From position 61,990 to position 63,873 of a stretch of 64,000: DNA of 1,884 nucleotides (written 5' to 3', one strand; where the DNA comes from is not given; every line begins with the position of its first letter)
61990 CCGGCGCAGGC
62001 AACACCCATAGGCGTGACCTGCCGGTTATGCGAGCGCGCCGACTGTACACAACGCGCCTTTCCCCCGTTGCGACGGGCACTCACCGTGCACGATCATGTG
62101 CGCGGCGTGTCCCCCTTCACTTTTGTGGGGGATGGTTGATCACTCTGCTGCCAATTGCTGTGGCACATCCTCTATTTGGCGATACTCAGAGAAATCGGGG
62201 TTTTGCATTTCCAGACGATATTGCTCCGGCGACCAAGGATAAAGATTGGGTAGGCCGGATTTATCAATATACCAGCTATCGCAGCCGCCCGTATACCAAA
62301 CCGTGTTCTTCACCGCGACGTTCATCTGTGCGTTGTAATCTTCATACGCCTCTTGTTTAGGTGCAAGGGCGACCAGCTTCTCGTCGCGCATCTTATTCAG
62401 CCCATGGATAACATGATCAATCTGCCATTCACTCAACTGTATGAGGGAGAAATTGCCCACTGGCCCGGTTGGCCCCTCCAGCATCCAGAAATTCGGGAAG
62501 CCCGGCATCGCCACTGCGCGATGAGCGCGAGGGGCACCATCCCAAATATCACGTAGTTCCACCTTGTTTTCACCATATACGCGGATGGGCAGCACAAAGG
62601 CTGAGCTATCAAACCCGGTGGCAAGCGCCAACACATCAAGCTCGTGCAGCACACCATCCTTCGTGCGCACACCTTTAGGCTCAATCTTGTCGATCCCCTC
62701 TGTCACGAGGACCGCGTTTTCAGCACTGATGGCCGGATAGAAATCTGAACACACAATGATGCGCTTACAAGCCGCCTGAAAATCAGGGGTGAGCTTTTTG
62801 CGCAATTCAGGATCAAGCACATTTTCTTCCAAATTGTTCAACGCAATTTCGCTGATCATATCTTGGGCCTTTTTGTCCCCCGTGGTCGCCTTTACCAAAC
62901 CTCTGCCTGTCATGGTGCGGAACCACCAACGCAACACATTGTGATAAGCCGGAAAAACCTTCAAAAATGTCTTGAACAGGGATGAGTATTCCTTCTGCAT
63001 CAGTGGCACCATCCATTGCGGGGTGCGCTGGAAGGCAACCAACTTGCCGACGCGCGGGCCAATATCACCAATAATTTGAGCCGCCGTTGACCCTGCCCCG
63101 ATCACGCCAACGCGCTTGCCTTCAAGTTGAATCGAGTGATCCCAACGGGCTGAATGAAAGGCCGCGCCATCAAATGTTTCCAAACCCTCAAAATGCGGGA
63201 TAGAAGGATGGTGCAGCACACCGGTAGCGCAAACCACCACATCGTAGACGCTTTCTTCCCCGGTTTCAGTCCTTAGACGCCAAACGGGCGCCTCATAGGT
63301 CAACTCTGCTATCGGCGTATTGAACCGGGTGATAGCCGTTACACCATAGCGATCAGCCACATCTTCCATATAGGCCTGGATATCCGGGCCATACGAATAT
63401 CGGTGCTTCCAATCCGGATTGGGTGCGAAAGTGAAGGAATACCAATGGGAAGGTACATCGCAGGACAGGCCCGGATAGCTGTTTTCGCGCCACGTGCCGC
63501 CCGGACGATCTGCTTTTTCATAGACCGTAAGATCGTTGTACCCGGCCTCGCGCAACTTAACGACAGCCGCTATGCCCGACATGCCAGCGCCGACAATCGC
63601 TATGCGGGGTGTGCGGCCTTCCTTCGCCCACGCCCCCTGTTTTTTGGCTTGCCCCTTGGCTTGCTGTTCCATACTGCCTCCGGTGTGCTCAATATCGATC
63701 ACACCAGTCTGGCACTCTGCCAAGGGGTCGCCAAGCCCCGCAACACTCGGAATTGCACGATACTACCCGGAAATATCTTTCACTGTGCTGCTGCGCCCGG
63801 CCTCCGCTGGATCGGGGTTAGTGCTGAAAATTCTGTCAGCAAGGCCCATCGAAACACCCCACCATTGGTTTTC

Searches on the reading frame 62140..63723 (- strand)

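Call 12: search_protein_families(library=pfam, proteins=[window:62140-63723:-], max_evalue=0.001)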
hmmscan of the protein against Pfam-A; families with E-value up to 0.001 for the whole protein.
window:62140-63723:- (527 aa): 8 families
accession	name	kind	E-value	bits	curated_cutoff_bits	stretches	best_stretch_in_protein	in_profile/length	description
PF00743.25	FMO-like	-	1.5e-15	57.1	22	1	40-242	3-223/532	Flavin-binding monooxygenase-like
PF13450.12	NAD_binding_8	-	1.5e-14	54.5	21.9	1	43-109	1-65/68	NAD(P)-binding Rossmann-like domain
PF13738.12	Pyr_redox_3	-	2.6e-10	40.5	30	1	43-216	2-178/305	Pyridine nucleotide-disulphide oxidoreductase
PF07992.20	Pyr_redox_2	-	7.9e-10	39.1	26.1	1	40-247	2-186/291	Pyridine nucleotide-disulphide oxidoreductase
PF01266.30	DAO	-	1.7e-08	34.8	27.9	1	40-81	1-42/353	FAD dependent oxidoreductase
PF01593.30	Amino_oxidase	-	1e-07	32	19.8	1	48-95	1-47/443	Flavin containing amine oxidoreductase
PF13454.12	NAD_binding_9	-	6.6e-06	26.6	21.8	0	42-98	1-61/155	FAD-NAD(P)-binding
PF13434.12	Lys_Orn_oxgnase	-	8.5e-06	25.6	21.3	1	129-224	109-210/339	L-lysine 6-monooxygenase/L-ornithine 5-monooxygenase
